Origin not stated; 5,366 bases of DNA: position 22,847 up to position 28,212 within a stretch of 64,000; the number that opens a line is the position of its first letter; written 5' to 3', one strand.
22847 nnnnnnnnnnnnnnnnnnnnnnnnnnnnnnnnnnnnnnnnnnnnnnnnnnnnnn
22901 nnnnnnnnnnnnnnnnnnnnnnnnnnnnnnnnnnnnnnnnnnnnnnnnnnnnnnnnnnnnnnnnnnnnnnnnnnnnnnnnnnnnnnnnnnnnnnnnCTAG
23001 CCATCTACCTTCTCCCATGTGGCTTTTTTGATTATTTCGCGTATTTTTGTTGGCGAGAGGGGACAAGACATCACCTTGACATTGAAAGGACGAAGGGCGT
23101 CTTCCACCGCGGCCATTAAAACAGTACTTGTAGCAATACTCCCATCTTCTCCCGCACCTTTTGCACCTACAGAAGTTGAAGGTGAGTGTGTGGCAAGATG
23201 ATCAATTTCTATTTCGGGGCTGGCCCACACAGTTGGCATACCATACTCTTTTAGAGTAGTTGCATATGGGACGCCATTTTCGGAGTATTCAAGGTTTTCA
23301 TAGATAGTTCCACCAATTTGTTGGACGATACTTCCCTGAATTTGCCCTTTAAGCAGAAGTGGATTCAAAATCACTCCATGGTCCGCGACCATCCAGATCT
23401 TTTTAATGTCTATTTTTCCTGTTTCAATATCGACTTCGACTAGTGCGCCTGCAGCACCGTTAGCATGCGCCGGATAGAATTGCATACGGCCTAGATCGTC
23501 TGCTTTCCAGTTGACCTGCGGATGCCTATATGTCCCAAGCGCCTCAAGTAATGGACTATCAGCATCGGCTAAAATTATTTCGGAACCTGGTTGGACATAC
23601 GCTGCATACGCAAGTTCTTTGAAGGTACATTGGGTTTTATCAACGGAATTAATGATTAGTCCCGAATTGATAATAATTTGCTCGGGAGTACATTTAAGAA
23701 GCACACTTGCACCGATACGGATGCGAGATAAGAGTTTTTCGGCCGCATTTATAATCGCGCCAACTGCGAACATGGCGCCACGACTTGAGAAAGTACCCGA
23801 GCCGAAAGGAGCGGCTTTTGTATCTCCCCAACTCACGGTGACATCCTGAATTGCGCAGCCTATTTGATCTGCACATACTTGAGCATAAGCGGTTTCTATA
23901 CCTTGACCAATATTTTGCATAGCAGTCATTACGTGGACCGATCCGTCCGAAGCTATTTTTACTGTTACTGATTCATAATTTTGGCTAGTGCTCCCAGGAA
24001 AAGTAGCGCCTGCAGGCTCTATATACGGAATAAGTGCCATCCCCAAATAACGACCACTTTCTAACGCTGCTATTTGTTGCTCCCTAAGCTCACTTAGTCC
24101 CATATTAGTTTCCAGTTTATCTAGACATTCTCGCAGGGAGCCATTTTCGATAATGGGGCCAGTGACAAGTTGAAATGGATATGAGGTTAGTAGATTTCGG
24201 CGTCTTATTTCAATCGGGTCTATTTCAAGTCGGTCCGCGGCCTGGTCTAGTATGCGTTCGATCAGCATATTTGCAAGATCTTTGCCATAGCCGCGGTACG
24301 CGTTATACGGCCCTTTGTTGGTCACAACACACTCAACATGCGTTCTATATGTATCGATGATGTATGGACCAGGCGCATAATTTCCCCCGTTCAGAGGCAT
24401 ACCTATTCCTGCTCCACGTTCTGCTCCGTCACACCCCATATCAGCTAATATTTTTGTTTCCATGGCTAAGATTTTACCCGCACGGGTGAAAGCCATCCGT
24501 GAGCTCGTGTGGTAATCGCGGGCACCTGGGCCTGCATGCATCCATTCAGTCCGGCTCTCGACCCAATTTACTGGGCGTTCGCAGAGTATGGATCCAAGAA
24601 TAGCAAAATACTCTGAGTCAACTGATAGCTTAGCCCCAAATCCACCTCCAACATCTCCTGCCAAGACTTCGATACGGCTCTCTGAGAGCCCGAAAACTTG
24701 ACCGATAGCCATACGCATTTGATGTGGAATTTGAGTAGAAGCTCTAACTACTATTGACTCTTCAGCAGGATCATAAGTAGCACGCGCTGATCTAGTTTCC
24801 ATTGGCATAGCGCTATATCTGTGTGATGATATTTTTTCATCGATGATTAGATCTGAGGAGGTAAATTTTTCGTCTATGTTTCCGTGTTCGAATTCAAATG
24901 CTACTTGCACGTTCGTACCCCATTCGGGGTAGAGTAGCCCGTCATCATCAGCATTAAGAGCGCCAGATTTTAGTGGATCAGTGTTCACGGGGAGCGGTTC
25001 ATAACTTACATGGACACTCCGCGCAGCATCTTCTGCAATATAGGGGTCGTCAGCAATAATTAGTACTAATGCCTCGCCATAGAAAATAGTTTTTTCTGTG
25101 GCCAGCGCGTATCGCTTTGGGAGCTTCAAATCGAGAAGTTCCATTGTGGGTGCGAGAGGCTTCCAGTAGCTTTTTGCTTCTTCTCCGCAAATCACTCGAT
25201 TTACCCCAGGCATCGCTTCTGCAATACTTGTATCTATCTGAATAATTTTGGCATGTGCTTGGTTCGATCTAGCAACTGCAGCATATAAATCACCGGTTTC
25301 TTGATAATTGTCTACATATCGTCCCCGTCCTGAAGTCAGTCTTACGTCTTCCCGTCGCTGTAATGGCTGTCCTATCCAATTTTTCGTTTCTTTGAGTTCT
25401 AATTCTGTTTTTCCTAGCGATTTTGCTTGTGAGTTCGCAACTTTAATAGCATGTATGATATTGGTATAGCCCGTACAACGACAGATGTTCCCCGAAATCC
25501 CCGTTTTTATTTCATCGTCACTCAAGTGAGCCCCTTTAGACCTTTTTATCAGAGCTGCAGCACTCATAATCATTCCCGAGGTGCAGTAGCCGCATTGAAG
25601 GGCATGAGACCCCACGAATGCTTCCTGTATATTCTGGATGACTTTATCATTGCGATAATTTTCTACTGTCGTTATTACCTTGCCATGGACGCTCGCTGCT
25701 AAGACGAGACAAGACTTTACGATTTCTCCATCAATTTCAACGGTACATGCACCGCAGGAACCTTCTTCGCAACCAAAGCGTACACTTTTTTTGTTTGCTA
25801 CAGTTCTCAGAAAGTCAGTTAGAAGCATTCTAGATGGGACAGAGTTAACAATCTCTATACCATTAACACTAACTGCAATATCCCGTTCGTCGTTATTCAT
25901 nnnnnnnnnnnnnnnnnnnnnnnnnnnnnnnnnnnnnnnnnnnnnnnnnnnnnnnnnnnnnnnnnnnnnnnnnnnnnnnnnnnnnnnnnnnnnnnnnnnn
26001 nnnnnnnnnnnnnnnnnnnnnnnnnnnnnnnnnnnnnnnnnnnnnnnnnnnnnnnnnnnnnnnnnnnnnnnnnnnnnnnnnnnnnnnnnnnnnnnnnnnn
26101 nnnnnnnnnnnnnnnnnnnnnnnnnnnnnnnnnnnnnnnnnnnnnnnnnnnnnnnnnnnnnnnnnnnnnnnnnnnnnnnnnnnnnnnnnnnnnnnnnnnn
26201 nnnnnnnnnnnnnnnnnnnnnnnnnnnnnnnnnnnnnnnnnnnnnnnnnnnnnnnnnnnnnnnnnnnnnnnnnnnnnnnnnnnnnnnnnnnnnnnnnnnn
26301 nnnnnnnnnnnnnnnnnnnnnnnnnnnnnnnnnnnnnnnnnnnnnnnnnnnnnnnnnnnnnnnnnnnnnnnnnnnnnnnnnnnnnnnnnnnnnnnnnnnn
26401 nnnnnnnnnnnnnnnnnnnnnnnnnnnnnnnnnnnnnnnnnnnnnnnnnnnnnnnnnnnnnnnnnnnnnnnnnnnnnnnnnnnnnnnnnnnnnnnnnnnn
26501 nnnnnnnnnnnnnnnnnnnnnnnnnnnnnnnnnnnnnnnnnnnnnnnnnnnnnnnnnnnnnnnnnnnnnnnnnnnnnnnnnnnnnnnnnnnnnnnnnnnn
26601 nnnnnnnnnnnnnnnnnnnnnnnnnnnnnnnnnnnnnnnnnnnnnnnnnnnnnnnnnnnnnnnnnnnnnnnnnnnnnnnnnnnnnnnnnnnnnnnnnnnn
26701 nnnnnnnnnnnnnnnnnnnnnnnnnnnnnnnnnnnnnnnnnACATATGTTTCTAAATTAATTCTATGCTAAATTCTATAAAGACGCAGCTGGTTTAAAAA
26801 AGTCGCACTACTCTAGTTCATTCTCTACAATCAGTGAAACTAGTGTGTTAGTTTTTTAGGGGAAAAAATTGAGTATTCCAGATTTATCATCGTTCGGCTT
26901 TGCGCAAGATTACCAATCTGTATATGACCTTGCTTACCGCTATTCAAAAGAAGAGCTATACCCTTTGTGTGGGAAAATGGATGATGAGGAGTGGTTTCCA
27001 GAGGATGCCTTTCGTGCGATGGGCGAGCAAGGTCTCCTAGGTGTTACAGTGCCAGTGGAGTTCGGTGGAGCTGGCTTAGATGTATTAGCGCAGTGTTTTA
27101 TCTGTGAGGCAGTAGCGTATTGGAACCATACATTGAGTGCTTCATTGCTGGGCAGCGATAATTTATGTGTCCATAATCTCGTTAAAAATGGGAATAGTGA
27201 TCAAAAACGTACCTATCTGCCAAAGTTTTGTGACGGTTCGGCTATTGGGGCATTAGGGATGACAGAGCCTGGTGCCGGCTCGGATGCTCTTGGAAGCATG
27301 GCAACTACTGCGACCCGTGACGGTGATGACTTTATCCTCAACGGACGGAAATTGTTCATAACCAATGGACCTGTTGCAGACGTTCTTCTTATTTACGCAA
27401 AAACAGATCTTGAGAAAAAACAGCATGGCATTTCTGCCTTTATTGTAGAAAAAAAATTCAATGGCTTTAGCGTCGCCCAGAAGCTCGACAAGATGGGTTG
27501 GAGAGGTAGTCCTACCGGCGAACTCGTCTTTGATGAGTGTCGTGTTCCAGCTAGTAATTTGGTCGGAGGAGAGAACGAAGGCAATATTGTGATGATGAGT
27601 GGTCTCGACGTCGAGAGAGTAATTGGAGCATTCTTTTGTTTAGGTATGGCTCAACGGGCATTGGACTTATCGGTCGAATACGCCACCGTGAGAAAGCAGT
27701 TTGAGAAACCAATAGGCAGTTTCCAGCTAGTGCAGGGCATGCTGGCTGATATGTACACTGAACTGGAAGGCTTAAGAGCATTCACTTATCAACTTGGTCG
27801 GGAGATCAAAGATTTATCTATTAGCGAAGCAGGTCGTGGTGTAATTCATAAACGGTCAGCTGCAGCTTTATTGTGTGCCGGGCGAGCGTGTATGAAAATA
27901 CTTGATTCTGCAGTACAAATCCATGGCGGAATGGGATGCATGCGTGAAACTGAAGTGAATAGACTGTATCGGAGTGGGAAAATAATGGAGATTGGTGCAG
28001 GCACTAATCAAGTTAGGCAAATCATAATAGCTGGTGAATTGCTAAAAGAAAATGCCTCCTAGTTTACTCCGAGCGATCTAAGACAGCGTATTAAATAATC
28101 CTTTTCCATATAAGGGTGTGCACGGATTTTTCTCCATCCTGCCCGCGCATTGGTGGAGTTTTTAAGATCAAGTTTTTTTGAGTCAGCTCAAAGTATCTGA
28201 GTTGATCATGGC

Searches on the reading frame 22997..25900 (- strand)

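Call 42: search_protein_families(library=ncbifam, proteins=[window:22997-25900:-], max_evalue=1e-40)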
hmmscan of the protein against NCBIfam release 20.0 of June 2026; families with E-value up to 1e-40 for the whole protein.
window:22997-25900:- (967 aa): 15 families
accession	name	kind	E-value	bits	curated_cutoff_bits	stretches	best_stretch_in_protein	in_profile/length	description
NF041018.1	glyceraldDH_alpha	equivalog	1.9e-142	476.2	790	1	175-953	2-740/741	glyceraldehyde dehydrogenase subunit alpha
NF040766.1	CODH_aero_grp5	exception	3.2e-132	442.3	950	1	173-954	2-782/785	aerobic carbon-monoxide dehydrogenase large subunit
TIGR02416.1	CO_dehy_Mo_lg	equivalog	2.2e-115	386.6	991.15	1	184-953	1-767/770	aerobic carbon-monoxide dehydrogenase large subunit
NF043082.1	XdhA_XDHase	equivalog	2.2e-110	370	780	1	176-771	1-590/758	xanthine dehydrogenase subunit XdhA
NF045668.1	pterin_aldehy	equivalog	1.1e-108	364.6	1100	1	10-728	5-719/905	molybdopterin-dependent aldehyde oxidoreductase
NF007426.0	PRK09970.1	equivalog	3.3e-108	362.7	916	1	173-960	3-758/761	xanthine dehydrogenase molybdenum-binding subunit XdhA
TIGR03194.1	4hydrxCoA_A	equivalog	2.6e-103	346.9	994.55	1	189-956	10-745/746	4-hydroxybenzoyl-CoA reductase subunit alpha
TIGR03311.1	Se_dep_XDH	equivalog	3.6e-96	323.1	830.45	1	20-741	11-690/848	selenium-dependent xanthine dehydrogenase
TIGR03196.1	pucD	equivalog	1.1e-78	265.4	783.65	1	176-937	3-741/763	xanthine dehydrogenase subunit D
TIGR02969.1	mam_aldehyde_ox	subfamily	1.8e-72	244.4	1912.3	1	171-954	571-1304/1330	aldehyde oxidase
TIGR03313.1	Se_sel_red_Mo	hypoth_equivalog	6.9e-69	232.5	1101.9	1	330-936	352-931/951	molybdopterin-dependent oxidoreductase Mo/Fe-S-binding subunit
TIGR02965.1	xanthine_xdhB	equivalog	2.7e-67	227.6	849.5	1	189-938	14-731/758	xanthine dehydrogenase molybdopterin binding subunit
NF041671.1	peri_hyde_PaoC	equivalog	2.2e-49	168.5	1180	0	172-727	14-533/735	aldehyde oxidoreductase molybdenum-binding subunit PaoC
NF041020.1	glyceraldDH_gamma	equivalog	3.5e-48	163.3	290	1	3-159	8-162/164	glyceraldehyde dehydrogenase subunit gamma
NF043084.2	XdhC_XDHase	equivalog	2.8e-45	153.5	217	1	7-155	2-149/151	xanthine dehydrogenase subunit XdhC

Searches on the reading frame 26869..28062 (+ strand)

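Call 42: search_protein_families(library=ncbifam, proteins=[window:26869-28062:+], max_evalue=1e-40)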
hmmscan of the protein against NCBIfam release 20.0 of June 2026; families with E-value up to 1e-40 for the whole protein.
window:26869-28062:+ (397 aa): 9 families
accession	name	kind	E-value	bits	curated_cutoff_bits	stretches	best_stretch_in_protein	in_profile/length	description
NF042972.1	AcrlCoAredClosAcrC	equivalog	1.9e-98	329.6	640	1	9-393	3-378/378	acryloyl-CoA reductase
NF058590.1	AcCoDHFadEBacil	equivalog_domain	8.6e-80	268.9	600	1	11-394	21-413/586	acyl-CoA dehydrogenase FadE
NF045552.1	GlutCoADH_Des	equivalog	8.1e-77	259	470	1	9-390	3-378/387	glutaryl-CoA dehydrogenase Acd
NF045652.1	ProlPCPDhRedW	equivalog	3.6e-70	236.7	650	1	16-389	5-371/376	L-prolyl-[peptidyl-carrier protein] dehydrogenase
NF042439.1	SulpropCoADesulf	equivalog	1.2e-67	228.4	600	1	24-394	6-373/379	3-sulfinopropanoyl-CoA desulfinase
NF008997.0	PRK12341.1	equivalog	2.3e-65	221.1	537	1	35-393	30-378/382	acyl-CoA dehydrogenase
NF043006.1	CyhCrbnylCoADH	equivalog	4.7e-65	220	650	1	18-395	11-379/380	cyclohexane-1-carbonyl-CoA dehydrogenase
NF053553.1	prodigi_MBC_PigA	equivalog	1.1e-64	218.9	500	1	9-390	3-378/381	prodigiosin MBC biosynthesis dehydrogenase PigA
TIGR03207.1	cyc_hxne_CoA_dh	equivalog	4.6e-54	183.6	575.35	1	13-389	3-369/372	cyclohexanecarboxyl-CoA dehydrogenase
